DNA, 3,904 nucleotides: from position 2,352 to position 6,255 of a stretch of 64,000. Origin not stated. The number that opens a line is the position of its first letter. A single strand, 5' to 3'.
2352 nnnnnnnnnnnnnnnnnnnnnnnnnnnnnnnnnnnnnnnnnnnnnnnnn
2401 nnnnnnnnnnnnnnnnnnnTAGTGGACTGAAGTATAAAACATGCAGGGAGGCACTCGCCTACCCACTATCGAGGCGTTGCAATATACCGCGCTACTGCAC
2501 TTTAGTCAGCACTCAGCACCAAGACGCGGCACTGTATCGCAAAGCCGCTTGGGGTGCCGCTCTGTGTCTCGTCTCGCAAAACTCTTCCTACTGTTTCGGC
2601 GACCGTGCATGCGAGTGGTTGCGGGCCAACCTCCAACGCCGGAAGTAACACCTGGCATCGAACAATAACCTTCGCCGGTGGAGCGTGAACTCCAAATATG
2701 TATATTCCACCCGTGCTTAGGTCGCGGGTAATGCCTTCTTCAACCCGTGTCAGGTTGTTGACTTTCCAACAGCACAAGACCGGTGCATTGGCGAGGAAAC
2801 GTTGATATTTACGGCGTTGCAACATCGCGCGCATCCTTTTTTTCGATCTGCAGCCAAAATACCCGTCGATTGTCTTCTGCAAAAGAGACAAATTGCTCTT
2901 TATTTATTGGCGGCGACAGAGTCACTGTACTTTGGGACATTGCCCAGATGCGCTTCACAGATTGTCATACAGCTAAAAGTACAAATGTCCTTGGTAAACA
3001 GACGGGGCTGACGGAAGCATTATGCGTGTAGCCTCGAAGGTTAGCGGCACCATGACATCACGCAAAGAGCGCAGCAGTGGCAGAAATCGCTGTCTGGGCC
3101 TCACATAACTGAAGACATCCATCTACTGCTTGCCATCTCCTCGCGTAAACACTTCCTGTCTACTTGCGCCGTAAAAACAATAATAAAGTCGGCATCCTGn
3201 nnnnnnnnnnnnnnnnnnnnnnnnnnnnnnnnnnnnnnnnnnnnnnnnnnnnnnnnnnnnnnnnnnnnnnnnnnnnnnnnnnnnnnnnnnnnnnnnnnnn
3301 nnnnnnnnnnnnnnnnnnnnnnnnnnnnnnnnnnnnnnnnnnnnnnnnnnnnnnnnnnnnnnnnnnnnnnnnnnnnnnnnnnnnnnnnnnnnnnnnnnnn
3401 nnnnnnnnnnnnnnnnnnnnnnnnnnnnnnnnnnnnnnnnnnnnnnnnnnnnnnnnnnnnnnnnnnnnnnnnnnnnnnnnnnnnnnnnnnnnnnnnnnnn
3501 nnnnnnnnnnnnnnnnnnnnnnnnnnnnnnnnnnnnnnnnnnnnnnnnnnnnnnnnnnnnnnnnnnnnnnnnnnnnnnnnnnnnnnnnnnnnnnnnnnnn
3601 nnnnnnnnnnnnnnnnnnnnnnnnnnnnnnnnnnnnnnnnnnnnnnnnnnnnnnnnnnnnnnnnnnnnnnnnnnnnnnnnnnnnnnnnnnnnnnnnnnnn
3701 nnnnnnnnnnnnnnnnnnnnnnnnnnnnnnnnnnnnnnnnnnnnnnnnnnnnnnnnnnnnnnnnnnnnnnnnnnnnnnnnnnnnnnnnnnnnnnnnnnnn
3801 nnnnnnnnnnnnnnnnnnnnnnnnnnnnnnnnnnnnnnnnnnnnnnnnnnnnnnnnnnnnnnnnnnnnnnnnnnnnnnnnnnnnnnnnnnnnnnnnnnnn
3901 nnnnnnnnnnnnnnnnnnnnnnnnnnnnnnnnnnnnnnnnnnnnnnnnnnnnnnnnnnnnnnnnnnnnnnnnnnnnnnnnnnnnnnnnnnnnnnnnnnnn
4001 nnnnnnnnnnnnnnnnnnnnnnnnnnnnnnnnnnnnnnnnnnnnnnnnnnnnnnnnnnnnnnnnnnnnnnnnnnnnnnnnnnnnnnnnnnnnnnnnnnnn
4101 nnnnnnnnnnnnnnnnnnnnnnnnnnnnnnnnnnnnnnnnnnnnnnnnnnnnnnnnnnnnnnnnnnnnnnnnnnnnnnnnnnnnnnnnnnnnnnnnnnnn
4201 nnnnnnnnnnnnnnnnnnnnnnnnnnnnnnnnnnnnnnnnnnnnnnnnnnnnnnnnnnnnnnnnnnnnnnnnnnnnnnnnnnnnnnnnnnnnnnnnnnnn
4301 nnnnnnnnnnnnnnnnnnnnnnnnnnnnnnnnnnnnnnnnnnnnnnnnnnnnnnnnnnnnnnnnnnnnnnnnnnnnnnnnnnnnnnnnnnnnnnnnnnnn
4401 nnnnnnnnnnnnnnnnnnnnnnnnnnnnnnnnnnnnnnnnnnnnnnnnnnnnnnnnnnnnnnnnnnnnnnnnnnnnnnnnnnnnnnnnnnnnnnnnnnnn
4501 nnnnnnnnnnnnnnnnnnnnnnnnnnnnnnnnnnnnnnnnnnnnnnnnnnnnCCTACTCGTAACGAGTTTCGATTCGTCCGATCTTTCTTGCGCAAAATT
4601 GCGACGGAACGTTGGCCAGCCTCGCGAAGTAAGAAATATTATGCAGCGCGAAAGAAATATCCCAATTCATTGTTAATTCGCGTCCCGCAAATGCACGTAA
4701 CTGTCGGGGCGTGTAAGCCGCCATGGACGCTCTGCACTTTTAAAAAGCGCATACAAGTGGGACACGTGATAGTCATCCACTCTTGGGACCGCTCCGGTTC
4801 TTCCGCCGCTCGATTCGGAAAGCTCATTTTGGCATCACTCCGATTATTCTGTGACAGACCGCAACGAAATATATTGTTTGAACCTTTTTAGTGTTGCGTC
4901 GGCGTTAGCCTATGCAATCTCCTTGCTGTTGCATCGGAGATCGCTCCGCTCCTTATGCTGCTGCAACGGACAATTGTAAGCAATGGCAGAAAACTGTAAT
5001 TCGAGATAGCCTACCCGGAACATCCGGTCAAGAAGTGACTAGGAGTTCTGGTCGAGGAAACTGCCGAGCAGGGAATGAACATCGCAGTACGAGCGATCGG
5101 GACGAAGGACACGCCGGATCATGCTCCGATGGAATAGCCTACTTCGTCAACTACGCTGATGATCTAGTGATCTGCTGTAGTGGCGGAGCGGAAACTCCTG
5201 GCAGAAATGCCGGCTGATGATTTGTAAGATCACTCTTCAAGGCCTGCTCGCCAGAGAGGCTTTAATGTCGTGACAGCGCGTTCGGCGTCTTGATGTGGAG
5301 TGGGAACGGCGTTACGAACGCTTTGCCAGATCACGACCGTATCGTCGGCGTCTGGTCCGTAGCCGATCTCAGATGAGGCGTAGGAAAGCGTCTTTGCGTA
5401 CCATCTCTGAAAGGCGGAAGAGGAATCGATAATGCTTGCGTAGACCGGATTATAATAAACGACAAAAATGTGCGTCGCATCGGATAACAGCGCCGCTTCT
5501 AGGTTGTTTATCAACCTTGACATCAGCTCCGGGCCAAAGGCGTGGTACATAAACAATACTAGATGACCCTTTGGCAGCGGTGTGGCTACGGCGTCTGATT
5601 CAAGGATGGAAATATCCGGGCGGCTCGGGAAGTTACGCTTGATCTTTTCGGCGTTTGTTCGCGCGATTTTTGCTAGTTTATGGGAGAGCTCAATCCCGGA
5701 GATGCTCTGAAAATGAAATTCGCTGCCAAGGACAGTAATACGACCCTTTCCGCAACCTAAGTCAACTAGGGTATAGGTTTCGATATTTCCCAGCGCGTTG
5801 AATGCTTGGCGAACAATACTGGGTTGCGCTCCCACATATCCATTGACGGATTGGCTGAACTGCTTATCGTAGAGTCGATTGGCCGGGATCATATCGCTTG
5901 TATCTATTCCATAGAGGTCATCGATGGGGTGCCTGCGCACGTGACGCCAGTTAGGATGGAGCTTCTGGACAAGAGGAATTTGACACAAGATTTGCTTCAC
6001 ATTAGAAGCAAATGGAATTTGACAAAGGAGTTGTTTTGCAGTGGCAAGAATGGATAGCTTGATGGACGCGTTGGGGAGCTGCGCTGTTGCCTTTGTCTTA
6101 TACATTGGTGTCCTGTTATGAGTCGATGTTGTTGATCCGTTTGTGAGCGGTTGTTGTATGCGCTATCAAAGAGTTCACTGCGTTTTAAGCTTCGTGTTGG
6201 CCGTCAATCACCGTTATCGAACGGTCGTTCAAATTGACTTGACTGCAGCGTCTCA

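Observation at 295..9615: Non-canonical accessory and control module beside the EPS operon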

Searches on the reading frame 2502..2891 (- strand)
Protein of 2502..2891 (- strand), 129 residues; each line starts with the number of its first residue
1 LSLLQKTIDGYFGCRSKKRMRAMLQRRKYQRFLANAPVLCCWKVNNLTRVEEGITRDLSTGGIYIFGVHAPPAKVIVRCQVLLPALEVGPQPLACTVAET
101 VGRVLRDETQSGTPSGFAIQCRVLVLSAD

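Call 3: search_protein_families(library=pfam, proteins=[window:2502-2891:-], max_evalue=0.1)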
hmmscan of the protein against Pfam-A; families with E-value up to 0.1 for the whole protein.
window:2502-2891:- (129 aa): 1 family
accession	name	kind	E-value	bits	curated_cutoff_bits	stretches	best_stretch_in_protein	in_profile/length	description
PF07238.19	PilZ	-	0.00021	22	22.5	1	25-120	1-84/102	PilZ domain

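Call 4: search_protein_families(library=ncbifam, proteins=[window:2502-2891:-], max_evalue=0.1)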
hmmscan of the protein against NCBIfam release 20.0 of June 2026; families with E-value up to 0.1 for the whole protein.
window:2502-2891:- (129 aa): 0 families

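Call 50: find_homologous_proteins(query=window:2502-2891:-, max_evalue=0.001)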
Query window:2502-2891:- (129 aa): 4 proteins with E <= 0.001 among 20 candidates.
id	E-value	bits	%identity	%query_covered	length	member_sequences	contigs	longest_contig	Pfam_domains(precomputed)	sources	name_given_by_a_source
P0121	6.2e-65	235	100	83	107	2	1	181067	-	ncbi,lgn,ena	-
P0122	6.9e-46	173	74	82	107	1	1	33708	PF07238.20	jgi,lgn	jgi:hypothetical protein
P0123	1.8e-42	162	68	84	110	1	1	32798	PF07238.20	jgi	jgi:hypothetical protein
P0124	2.1e-38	149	67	81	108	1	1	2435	PF07238.20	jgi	jgi:hypothetical protein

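Call 52: find_encoding_contigs(protein=P0122, flank=10000, max_places=2)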
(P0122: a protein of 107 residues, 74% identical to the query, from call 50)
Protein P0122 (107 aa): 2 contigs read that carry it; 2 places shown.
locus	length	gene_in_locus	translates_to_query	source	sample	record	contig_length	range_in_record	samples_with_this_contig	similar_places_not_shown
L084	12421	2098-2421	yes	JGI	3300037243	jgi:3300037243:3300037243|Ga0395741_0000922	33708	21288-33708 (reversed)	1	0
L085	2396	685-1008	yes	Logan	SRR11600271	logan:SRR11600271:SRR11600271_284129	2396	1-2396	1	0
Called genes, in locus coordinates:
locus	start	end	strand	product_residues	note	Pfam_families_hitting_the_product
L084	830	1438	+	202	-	PF13384:HTH_23 (faint), PF08281:Sigma70_r4_2, PF00196:GerE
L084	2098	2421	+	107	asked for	PF07238:PilZ (weak)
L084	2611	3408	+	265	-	PF03808:Glyco_tran_WecG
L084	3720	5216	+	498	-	PF13727:CoA_binding_3, PF02397:Bac_transf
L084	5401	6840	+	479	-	PF03721:UDPG_MGDP_dh_N, PF00984:UDPG_MGDP_dh, PF03720:UDPG_MGDP_dh_C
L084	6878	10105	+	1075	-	PF02706:Wzz, PF13807:GNVR (weak), PF01656:CbiA, PF06564:CBP_BcsQ (weak), PF10609:ParA, PF13614:AAA_31, PF02563:Poly_export, PF22461:SLBB_2, +1 more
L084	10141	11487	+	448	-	PF04932:Wzy_C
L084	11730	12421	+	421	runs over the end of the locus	PF01943:Polysacc_synt, PF13440:Polysacc_synt_3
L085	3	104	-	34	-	?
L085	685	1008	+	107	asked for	PF07238:PilZ (weak)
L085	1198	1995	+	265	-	PF03808:Glyco_tran_WecG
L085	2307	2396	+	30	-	?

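Call 90: predict_structure(alignment_id=A3)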
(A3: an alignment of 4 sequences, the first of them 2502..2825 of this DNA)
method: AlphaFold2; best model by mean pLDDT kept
length: 107 residues; sequences in the alignment: 4
mean_pLDDT: 37.2   pTM: 0.27
mean pLDDT of the five models: 37.2, 31.8, 30.9, 30.0, 30.0
residues with pLDDT >= 90: 0; 70-90: 0; 50-70: 1; < 50: 106
segments of 3 or more residues with pLDDT < 50: 1-49, 51-107
pLDDT, mean of each block of 10 residues (from residue 1): 30 28 27 32 40 46 40 42 42 43 40
secondary structure, 60 per line:
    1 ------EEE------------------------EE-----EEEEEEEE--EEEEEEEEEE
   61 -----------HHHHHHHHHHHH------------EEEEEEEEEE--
elements in order: E7-9 E41-48 E51-60 H72-83 E96-105

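Call 92: search_protein_families(library=pfam, alignment_id=A4, max_evalue=0.01)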
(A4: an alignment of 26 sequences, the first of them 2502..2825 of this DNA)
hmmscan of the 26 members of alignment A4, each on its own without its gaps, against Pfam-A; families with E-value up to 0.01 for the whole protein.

A. member 1, window:2502-2825:- (107 aa): 1 family
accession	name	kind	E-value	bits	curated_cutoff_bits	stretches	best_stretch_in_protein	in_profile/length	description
PF07238.19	PilZ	-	0.00012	22.8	22.5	1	3-98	1-84/102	PilZ domain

B. families by the number of members that match (of 26 scanned): 1 family
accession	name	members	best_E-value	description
PF07238.19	PilZ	25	1.4e-09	PilZ domain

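Call 93: search_solved_structures(query=A4, max_evalue=1, show_alignments=2)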
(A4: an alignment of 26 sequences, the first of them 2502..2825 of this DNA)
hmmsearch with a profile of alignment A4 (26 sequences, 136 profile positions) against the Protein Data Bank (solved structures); distinct sequences matched with E-value up to 1: 3.
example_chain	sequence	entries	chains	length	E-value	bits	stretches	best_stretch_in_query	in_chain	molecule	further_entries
5vx6_A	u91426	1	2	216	0.17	14.5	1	16-102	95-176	Uncharacterized protein YpfA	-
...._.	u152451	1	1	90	0.36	13.5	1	52-79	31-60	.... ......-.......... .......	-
4i86_A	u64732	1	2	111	0.99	12.1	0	22-63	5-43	Cellulose synthase 1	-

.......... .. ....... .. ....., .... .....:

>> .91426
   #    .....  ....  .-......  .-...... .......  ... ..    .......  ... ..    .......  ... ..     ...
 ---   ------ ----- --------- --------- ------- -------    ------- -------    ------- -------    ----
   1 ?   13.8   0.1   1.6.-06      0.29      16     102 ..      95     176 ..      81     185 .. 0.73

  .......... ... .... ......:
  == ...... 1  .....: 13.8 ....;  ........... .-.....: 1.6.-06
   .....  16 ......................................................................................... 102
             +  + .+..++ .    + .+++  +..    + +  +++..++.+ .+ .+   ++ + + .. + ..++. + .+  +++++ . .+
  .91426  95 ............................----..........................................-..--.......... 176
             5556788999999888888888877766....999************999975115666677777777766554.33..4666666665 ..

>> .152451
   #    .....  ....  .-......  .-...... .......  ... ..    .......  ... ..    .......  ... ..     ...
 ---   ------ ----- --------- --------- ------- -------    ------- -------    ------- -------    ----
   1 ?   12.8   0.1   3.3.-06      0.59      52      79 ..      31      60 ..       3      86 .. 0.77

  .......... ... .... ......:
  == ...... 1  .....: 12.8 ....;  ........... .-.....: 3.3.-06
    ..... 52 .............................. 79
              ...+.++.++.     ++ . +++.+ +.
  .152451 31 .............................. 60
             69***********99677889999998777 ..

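Call 113: search_protein_families(library=ncbifam, proteins=[window:2502-2825:-], max_evalue=0.01)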
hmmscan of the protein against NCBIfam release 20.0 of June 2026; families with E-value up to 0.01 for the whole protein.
window:2502-2825:- (107 aa): 0 families

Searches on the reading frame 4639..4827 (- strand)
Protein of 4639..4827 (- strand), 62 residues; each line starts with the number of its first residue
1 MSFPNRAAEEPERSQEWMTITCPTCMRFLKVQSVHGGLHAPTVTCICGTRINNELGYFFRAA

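Call 3: search_protein_families(library=pfam, proteins=[window:4639-4827:-], max_evalue=0.1)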
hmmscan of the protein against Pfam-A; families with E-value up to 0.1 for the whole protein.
window:4639-4827:- (62 aa): 0 families

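Call 4: search_protein_families(library=ncbifam, proteins=[window:4639-4827:-], max_evalue=0.1)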
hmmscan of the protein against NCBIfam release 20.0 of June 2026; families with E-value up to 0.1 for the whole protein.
window:4639-4827:- (62 aa): 0 families

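Call 79: search_protein_families(library=pfam, proteins=[window:4639-4827:-], max_evalue=1)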
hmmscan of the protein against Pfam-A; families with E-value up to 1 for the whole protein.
window:4639-4827:- (62 aa): 0 families

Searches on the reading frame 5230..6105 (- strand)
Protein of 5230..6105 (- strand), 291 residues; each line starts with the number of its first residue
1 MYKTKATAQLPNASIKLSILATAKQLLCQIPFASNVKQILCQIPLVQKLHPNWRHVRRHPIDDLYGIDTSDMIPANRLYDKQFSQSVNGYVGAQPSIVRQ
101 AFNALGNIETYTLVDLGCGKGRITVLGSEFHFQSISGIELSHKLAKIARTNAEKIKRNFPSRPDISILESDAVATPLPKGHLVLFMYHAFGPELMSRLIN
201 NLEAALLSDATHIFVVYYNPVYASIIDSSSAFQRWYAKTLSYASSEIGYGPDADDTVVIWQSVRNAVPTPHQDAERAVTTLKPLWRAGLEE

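Call 3: search_protein_families(library=pfam, proteins=[window:5230-6105:-], max_evalue=0.1)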
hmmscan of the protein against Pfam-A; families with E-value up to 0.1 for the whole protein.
window:5230-6105:- (291 aa): 9 families
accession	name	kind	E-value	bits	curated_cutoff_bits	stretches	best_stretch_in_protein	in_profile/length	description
PF13649.12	Methyltransf_25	-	3.5e-05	24.8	27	1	114-203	2-90/97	Methyltransferase domain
PF08123.19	DOT1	-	9.3e-05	22.5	23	1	81-157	16-91/205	Histone methylation protein DOT1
PF08241.18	Methyltransf_11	-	0.0002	22.4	21.2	1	114-181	1-60/95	Methyltransferase domain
PF13679.12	Methyltransf_32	-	0.0046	17.4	27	1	98-159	13-78/143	Methyltransferase domain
PF13847.12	Methyltransf_31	-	0.013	15.6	27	1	111-154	5-50/145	Methyltransferase domain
PF08242.18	Methyltransf_12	-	0.022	15.9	30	1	114-172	1-60/98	Methyltransferase domain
PF13489.12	Methyltransf_23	-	0.036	14.2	27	0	107-153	20-61/164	Methyltransferase domain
PF02353.26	CMAS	-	0.052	13.3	27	1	92-156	45-109/273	Mycolic acid cyclopropane synthetase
PF05175.20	MTS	-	0.095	12.8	23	0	109-156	31-79/170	Methyltransferase small domain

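Call 4: search_protein_families(library=ncbifam, proteins=[window:5230-6105:-], max_evalue=0.1)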
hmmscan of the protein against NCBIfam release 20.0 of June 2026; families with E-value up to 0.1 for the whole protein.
window:5230-6105:- (291 aa): 18 families
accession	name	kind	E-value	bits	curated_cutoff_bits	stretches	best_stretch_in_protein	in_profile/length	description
TIGR03534.1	RF_mod_PrmC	equivalog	0.00039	19.9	199.1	1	97-173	76-148/253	peptide chain release factor N(5)-glutamine methyltransferase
TIGR00536.1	hemK_fam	subfamily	0.00093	18.3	115.5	1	97-156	101-162/286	HemK family protein methyltransferase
TIGR04074.1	bacter_Hen1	equivalog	0.0017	16.9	340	1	100-168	273-342/462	3' terminal RNA ribose 2'-O-methyltransferase Hen1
NF001244.0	PRK00216.1-5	equivalog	0.0019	17.5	216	1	99-180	38-117/236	bifunctional demethylmenaquinone methyltransferase/2-methoxy-6-polyprenyl-1,4-benzoquinol methylase UbiE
NF000499.2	Erm23S_rRNA_broad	equivalog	0.0031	16.9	212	1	98-184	12-90/244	23S ribosomal RNA methyltransferase Erm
NF002463.0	PRK01683.1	equivalog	0.0037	16.9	297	1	110-152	32-75/258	trans-aconitate 2-methyltransferase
TIGR04345.1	ovoA_Cterm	equivalog_domain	0.006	16.1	170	1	78-150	10-81/242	putative 4-mercaptohistidine N1-methyltransferase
NF041081.1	prot_lys_mtase_Arch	equivalog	0.0092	16.1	200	1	113-154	13-55/142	protein-lysine N-methyltransferase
TIGR01983.1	UbiG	equivalog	0.018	14.4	102.95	1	106-155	46-94/228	bifunctional 2-polyprenyl-6-hydroxyphenol methylase/3-demethylubiquinol 3-O-methyltransferase UbiG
TIGR01934.1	MenG_MenH_UbiE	subfamily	0.019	14.3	158.35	1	101-178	31-103/223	ubiquinone/menaquinone biosynthesis methyltransferase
NF045667.1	MTase_DVU1556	equivalog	0.021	14.3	155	1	99-154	12-67/213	DVU_1556 family methyltransferase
TIGR02469.1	CbiT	equivalog_domain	0.024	14.9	78.3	1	109-172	19-78/124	precorrin-6Y C5,15-methyltransferase (decarboxylating) subunit CbiT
TIGR02021.1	BchM-ChlM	equivalog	0.027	13.9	158.9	1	96-156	39-100/218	magnesium protoporphyrin IX methyltransferase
NF033398.1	rRNA_meth_EmtA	equivalog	0.033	13.6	625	1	47-156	119-234/336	EmtA family 23S rRNA (guanine(2470)) methyltransferase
TIGR00755.1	ksgA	equivalog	0.036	13.4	171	1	94-179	14-91/256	16S rRNA (adenine(1518)-N(6)/adenine(1519)-N(6))-dimethyltransferase RsmA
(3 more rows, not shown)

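Call 88: search_solved_structures(query=window:5230-6105:-, max_evalue=1)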
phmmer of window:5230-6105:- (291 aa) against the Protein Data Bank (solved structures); distinct sequences matched with E-value up to 1: 28.
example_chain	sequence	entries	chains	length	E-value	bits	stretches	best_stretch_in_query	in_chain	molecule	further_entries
5bxy_A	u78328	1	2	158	0.0056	19.4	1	94-154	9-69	RNA methyltransferase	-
3jwj_A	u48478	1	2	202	0.0064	19.2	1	108-156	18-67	Hen1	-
3jwh_A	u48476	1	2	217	0.0065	19.2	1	106-156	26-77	Hen1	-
5dly_A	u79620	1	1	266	0.014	18.1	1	102-216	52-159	plantazolicin methyltransferase BamL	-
4kvz_A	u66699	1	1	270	0.014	18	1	102-216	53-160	BamL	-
5dm0_A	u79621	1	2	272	0.015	18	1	102-216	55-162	plantazolicin methyltransferase BamL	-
5mgz_A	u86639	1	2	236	0.015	18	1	106-154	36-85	8-demethylnovobiocic acid C(8)-methyltransferase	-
3jwi_A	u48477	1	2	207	0.019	17.6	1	105-171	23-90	Methyltransferase type 12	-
3jwg_A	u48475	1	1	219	0.022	17.4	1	105-171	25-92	Methyltransferase type 12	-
5m58_A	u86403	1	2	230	0.027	17.1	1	106-156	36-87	C-methyltransferase CouO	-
5fa8_A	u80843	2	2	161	0.029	17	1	90-154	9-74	Ribosomal protein L11 methyltransferase, putative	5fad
5eg5_A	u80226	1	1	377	0.069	15.8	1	104-170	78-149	Arsenic methyltransferase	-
4kw7_A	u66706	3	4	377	0.075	15.7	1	104-170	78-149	Arsenic methyltransferase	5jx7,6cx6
4fr0_A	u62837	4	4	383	0.077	15.6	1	104-170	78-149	Arsenic methyltransferase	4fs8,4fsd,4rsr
3d2l_A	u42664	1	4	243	0.12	15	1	113-158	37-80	SAM-dependent methyltransferase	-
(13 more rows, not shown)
